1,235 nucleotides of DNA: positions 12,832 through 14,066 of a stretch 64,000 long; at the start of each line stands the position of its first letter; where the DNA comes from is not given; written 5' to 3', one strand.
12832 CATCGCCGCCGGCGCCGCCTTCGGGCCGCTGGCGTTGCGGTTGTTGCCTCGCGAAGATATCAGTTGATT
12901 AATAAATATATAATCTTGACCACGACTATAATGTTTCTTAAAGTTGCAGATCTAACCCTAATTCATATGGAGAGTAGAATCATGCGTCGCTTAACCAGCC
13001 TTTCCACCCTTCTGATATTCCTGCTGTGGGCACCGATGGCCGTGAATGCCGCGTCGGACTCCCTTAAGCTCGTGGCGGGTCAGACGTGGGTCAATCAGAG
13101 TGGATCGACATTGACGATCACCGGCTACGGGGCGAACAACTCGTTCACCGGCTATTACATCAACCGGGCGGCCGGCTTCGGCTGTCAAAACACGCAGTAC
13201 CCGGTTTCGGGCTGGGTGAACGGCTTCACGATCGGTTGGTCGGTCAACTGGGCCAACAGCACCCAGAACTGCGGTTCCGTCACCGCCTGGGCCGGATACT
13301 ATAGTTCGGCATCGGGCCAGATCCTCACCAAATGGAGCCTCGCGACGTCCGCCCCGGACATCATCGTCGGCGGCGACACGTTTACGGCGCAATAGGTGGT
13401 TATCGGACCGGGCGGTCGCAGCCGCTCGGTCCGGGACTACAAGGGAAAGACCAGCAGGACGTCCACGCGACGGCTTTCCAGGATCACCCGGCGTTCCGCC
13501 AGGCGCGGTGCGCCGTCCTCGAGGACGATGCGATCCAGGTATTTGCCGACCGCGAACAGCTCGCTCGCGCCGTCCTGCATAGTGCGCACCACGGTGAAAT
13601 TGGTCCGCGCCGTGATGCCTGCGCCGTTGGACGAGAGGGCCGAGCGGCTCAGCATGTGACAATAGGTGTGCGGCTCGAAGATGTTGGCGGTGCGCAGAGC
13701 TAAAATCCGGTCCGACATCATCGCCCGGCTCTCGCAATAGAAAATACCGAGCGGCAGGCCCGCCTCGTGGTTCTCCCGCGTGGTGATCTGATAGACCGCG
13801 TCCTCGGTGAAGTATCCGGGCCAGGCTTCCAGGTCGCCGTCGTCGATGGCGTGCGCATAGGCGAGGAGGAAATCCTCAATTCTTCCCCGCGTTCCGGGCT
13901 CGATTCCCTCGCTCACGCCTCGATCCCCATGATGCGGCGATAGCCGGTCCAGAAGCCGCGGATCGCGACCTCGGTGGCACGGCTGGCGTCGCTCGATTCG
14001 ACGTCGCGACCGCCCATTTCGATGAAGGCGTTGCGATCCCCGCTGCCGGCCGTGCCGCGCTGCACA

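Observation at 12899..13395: Rhizavidin/avidin-family biotin-binding protein gene in a low-GC islet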

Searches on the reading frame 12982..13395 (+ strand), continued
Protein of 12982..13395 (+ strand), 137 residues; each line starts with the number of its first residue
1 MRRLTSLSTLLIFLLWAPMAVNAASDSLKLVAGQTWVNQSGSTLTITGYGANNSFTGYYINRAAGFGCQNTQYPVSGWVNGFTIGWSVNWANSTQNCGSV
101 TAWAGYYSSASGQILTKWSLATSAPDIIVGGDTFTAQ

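Call 49: get_annotated_region(hit=H2, flank=4000)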
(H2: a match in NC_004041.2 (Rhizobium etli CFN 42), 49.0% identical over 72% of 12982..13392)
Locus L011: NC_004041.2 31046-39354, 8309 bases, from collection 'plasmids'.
description: Rhizobium etli CFN 42 plasmid p42d, complete sequence
organism: Rhizobium etli CFN 42 (NCBI taxid 347834)
taxonomy: Bacteria; Pseudomonadota; Alphaproteobacteria; Hyphomicrobiales; Rhizobiaceae; Rhizobium; Rhizobium etli; Rhizobium etli CFN 42
host: -; source: -; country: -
typing (MOB-suite, as given by PLSDB): conjugative; replicon rep_cluster_287; relaxase MOBQ; mating-pair formation MPF_T
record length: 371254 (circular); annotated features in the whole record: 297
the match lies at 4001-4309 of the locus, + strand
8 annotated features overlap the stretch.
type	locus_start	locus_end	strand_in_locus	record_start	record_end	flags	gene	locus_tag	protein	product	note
CDS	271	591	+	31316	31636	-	-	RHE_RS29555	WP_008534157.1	hypothetical protein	-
CDS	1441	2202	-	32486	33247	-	-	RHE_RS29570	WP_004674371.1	N-acyl homoserine lactonase family protein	-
CDS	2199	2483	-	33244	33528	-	-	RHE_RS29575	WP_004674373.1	2Fe-2S iron-sulfur cluster-binding protein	-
CDS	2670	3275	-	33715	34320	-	-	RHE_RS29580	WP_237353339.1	FAD binding domain-containing protein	-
CDS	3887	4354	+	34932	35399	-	-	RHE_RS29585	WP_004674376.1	avidin/streptavidin family protein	-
CDS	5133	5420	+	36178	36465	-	-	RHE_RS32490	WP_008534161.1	hypothetical protein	-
CDS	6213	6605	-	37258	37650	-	-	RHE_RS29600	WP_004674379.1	hypothetical protein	-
CDS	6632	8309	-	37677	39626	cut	-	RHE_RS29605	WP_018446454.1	multicopper oxidase domain-containing protein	-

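Call 69: find_related_loci(query=A3, collection=metagenome_contigs, flank=5000)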
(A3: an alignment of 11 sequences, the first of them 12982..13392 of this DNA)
Query A3 (137 aa) in metagenome_contigs; peptide patterns used: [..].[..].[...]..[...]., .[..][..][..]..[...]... (x = any residue, [..] = any of these).
83 stretches matched a pattern; 13 encode a relative of the query (tblastn E <= 1e-3); 13 distinct loci.
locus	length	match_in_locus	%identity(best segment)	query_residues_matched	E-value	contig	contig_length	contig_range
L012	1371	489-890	47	1-135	4e-32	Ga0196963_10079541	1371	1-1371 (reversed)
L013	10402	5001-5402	47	3-135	2e-30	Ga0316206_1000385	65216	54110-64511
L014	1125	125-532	44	1-134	9e-31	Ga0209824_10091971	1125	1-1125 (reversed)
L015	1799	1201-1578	45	13-134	1e-29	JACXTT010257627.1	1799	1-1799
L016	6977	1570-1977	44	1-134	1e-29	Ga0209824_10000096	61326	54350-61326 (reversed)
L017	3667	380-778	43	6-135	2e-29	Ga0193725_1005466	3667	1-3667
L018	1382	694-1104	40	1-135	6e-27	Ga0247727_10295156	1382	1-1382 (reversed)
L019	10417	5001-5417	39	1-135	3e-26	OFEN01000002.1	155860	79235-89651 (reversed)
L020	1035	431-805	39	1-134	1e-17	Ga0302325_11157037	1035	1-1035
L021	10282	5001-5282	42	35-134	2e-15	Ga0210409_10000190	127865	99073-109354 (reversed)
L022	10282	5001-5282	42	35-134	2e-15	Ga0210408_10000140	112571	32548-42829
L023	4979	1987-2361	37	1-134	6e-15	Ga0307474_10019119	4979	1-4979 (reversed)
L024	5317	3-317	38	24-134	5e-14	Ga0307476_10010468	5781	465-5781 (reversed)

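Call 71: search_protein_families(library=pfam, proteins=[L013:6198-8690:+, L013:2269-4557:+, L016:3724-6093:+, L017:1115-3322:+, L019:2964-4571:+, L019:5989-6915:+, L023:3104-4645:+, L021:5641-7179:+, L016:147-1397:+, L013:8846-10060:+], max_evalue=0.00001)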
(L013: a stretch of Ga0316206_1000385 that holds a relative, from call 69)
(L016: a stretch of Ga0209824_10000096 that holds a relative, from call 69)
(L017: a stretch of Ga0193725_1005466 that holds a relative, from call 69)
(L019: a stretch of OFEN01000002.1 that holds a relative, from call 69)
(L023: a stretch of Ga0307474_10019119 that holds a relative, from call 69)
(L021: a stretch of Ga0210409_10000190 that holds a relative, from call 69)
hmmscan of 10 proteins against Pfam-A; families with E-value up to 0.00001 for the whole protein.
L013:6198-8690:+ (830 aa): 3 families
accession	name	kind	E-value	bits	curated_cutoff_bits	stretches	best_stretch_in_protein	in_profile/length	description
PF04851.21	ResIII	-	4.9e-12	46.5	22.5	1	41-161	8-138/164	Type III restriction enzyme, res subunit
PF13307.12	Helicase_C_2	-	2.2e-08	34.8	25.3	1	369-468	44-155/170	Helicase C-terminal domain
PF00270.35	DEAD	-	1e-07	32.3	26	1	52-162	12-131/167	DEAD/DEAH box helicase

L013:2269-4557:+ (762 aa): 9 families
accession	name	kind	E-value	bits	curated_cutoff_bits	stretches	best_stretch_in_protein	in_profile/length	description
PF22706.1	Tex_central_region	-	8.1e-71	238.1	27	1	133-309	2-178/178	Tex central region-like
PF16921.10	Tex_YqgF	-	1e-50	171.8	27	1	326-451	2-126/126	Tex protein YqgF-like domain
PF09371.15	Tex_N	-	4.8e-29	100.3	32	1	4-76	2-74/75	Tex-like protein N-terminal domain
PF12836.13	HHH_3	-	2.1e-27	95.4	27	1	491-555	1-65/65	Helix-hairpin-helix motif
PF17674.7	HHH_9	-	2.7e-24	86.3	23.1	1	561-630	1-70/70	HHH domain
PF00575.29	S1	-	4.5e-20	72.3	22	1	649-720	3-74/74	S1 RNA binding domain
PF23459.1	S1_RRP5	-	5.3e-07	30.5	27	1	648-718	1-71/72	RRP5 S1 domain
PF14639.11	YqgF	-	3.9e-06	27.2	35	1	369-458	53-147/150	Holliday-junction resolvase-like of SPT6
PF14635.12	HHH_7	-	6.5e-06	26.9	27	0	468-556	9-103/104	Helix-hairpin-helix motif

L016:3724-6093:+ (789 aa): 0 families

L017:1115-3322:+ (735 aa): 0 families

L019:2964-4571:+ (535 aa): 1 family
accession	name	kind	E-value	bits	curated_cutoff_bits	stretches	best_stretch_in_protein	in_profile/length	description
PF03929.21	PepSY_TM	-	3.8e-21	76.6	28.8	1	18-299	1-202/295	PepSY-associated TM region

L019:5989-6915:+ (308 aa): 1 family
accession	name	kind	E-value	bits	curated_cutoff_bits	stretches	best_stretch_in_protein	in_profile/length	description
PF08238.18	Sel1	-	8e-72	235.6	30.7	7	186-220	1-35/36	Sel1 repeat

L023:3104-4645:+ (513 aa): 2 families
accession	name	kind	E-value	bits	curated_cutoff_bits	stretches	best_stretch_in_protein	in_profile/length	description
PF00501.34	AMP-binding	-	5.4e-83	279.4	29.9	1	24-370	9-384/384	AMP-binding enzyme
PF13193.12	AMP-binding_C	-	1.9e-13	51.5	24.5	1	421-496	1-76/76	AMP-binding enzyme C-terminal domain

L021:5641-7179:+ (512 aa): 2 families
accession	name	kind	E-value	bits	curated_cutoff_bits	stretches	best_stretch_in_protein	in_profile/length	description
PF00501.34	AMP-binding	-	3.5e-84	283.3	29.9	1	23-370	8-384/384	AMP-binding enzyme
PF13193.12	AMP-binding_C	-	2.5e-13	51.2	24.5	1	421-496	1-76/76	AMP-binding enzyme C-terminal domain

L016:147-1397:+ (416 aa): 3 families
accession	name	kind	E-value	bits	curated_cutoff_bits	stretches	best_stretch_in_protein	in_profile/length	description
PF00264.25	Tyrosinase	-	8.3e-37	128.1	22.6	2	10-91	2-82/214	Common central domain of tyrosinase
PF25271.1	DUF7868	-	4.7e-14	53.1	25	1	251-409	4-155/158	Domain of unknown function (DUF7868)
PF12142.13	PPO1_DWL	-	5.3e-08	32.9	20.8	1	191-222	3-34/52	Polyphenol oxidase middle domain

L013:8846-10060:+ (404 aa): 1 family
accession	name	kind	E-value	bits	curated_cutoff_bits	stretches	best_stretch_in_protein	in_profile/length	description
PF06114.19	Peptidase_M78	-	6e-18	65.3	22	1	218-318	28-122/123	IrrE N-terminal-like domain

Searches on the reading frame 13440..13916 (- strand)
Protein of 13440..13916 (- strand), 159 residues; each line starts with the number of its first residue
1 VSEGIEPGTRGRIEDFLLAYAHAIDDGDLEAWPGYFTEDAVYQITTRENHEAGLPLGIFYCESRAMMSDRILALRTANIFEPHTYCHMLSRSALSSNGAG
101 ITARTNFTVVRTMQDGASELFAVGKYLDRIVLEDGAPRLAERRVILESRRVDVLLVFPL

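Call 18: find_homologous_proteins(query=window:13440-13916:-)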
Query window:13440-13916:- (159 aa): 587 proteins with E <= 0.001 among 666 candidates; the best 120 are listed.
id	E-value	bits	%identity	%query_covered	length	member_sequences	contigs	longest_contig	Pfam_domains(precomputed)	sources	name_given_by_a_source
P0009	4.6e-100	350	100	100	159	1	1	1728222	PF00866.25,PF13577.13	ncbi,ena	-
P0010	2.3e-89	315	90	100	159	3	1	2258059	PF00866.25,PF13577.13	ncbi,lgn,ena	-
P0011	4.4e-82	292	81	100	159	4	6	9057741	PF00866.25,PF13577.13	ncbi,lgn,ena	-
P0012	2.1e-72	260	73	97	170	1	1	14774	PF00866.25,PF13577.13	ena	-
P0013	5.6e-71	255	72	97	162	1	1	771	PF00866.25,PF13577.13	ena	-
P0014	1.0e-70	255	71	97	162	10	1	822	PF00866.25,PF13577.13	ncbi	-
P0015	4.6e-70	252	74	97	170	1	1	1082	PF00866.25,PF13577.13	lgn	-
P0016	7.7e-69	249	69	97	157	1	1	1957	PF00866.25,PF13577.13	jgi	-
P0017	9.9e-69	248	70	97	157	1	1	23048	PF00866.25,PF13577.13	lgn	-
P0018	2.1e-68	247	68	97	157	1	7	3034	PF00866.25,PF13577.13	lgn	-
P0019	3.9e-68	246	69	98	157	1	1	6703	PF00866.25,PF13577.13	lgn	-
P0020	7.0e-68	245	68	97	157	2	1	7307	PF00866.25,PF13577.13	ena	-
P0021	3.5e-67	243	68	98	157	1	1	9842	PF00866.25,PF13577.13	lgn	-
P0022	3.0e-66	240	69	97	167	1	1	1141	PF00866.25,PF13577.13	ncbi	-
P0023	7.8e-66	239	67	100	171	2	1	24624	PF00866.25,PF13577.13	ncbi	-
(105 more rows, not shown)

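Call 19: find_encoding_contigs(protein=P0010, flank=10000, max_places=3)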
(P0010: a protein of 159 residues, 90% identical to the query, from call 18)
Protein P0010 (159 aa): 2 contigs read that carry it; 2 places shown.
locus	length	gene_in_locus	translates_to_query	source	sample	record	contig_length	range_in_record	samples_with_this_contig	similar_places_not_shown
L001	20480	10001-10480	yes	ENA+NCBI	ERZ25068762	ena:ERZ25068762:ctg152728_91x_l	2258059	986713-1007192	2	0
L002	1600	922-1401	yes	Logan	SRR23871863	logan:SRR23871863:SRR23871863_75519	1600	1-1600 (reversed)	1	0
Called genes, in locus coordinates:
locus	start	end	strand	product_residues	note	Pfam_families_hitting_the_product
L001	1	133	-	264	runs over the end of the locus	PF23441:SDR, PF00106:adh_short, PF08659:KR, PF13561:adh_short_C2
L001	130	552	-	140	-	-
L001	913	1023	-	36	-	PF13751:DDE_Tnp_1_6 (weak)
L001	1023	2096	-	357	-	PF05598:DUF772 (weak)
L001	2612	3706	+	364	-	PF02615:Ldh_2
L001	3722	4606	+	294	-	PF00106:adh_short, PF08659:KR, PF13561:adh_short_C2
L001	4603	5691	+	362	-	PF00180:Iso_dh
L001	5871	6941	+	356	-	PF13531:SBP_bac_11, PF01547:SBP_bac_1, PF13416:SBP_bac_8, PF13343:SBP_bac_6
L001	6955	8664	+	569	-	PF00528:BPD_transp_1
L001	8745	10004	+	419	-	PF00355:Rieske, PF00848:Ring_hydroxyl_A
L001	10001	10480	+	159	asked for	PF13577:SnoaL_4, PF00866:Ring_hydroxyl_B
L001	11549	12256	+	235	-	PF00872:Transposase_mut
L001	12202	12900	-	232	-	-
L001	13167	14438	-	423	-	PF12704:MacB_PCD, PF02687:FtsX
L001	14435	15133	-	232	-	PF00005:ABC_tran, PF13604:AAA_30 (faint), PF13304:AAA_21 (faint)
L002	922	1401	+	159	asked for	PF13577:SnoaL_4, PF00866:Ring_hydroxyl_B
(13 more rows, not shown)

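Call 20: find_encoding_contigs(protein=P0011, flank=10000, max_places=4)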
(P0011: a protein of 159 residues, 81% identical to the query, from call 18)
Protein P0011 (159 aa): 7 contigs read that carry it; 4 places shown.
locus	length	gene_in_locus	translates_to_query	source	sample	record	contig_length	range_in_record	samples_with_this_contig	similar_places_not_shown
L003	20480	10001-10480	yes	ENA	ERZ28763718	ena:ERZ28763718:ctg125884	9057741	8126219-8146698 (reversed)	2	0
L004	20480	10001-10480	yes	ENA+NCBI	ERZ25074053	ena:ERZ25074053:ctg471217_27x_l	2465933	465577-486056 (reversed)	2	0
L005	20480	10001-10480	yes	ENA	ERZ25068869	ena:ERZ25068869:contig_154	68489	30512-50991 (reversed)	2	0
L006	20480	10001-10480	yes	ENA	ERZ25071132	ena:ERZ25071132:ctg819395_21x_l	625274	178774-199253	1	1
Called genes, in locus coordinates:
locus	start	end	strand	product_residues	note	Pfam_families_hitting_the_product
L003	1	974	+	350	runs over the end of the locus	PF01408:GFO_IDH_MocA, PF22725:GFO_IDH_MocA_C3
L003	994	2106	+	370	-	PF00296:Bac_luciferase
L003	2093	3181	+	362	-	PF13795:HupE_UreJ_2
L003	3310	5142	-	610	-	PF00672:HAMP, PF00015:MCPsignal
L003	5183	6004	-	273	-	PF13340:DUF4096, PF01609:DDE_Tnp_1, PF13586:DDE_Tnp_1_2 (weak)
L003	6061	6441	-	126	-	-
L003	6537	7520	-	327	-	PF01436:NHL (faint), PF08450:SGL (faint), PF01731:Arylesterase (faint), PF17170:DUF5128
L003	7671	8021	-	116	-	PF12762:DDE_Tnp_IS1595 (weak)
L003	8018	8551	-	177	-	-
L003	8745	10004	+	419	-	PF00355:Rieske, PF00848:Ring_hydroxyl_A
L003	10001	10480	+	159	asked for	PF13577:SnoaL_4, PF00866:Ring_hydroxyl_B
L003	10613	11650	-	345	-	PF03480:DctP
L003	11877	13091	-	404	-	PF07690:MFS_1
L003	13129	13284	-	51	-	-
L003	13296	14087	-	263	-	PF00378:ECH_1, PF16113:ECH_2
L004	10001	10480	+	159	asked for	PF13577:SnoaL_4, PF00866:Ring_hydroxyl_B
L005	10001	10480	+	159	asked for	PF13577:SnoaL_4, PF00866:Ring_hydroxyl_B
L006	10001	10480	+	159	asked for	PF13577:SnoaL_4, PF00866:Ring_hydroxyl_B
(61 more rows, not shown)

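Call 21: find_encoding_contigs(protein=P0009, flank=10000, max_places=2)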
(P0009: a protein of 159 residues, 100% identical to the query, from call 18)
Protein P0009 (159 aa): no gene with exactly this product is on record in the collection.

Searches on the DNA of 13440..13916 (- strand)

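Call 45: search_rna_families(source=L001, start=10400, end=13200, threshold=evalue, max_evalue=0.01)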
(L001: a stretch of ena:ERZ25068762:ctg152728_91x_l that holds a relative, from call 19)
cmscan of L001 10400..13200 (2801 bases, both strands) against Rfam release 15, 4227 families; matches with E-value up to 0.01: 4.
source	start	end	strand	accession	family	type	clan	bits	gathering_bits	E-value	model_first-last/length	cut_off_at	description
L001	11505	11645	-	RF02003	group-II-D1D4-4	Intron;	CL00102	94.8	49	4.1e-21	1-138/138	no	Group II catalytic intron D1-D4-4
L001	10739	10871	-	RF02003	group-II-D1D4-4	Intron;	CL00102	69.7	49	1.4e-14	1-138/138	no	Group II catalytic intron D1-D4-4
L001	10896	10999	-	RF00029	Intron_gpII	Intron;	-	46.2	40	3e-07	1-77/77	no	Group II catalytic intron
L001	10894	11006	-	RF02459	Virus_CITE_4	Cis-reg;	-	32.2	40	0.00038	1-85/85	no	Necrovirus cap-independent translation element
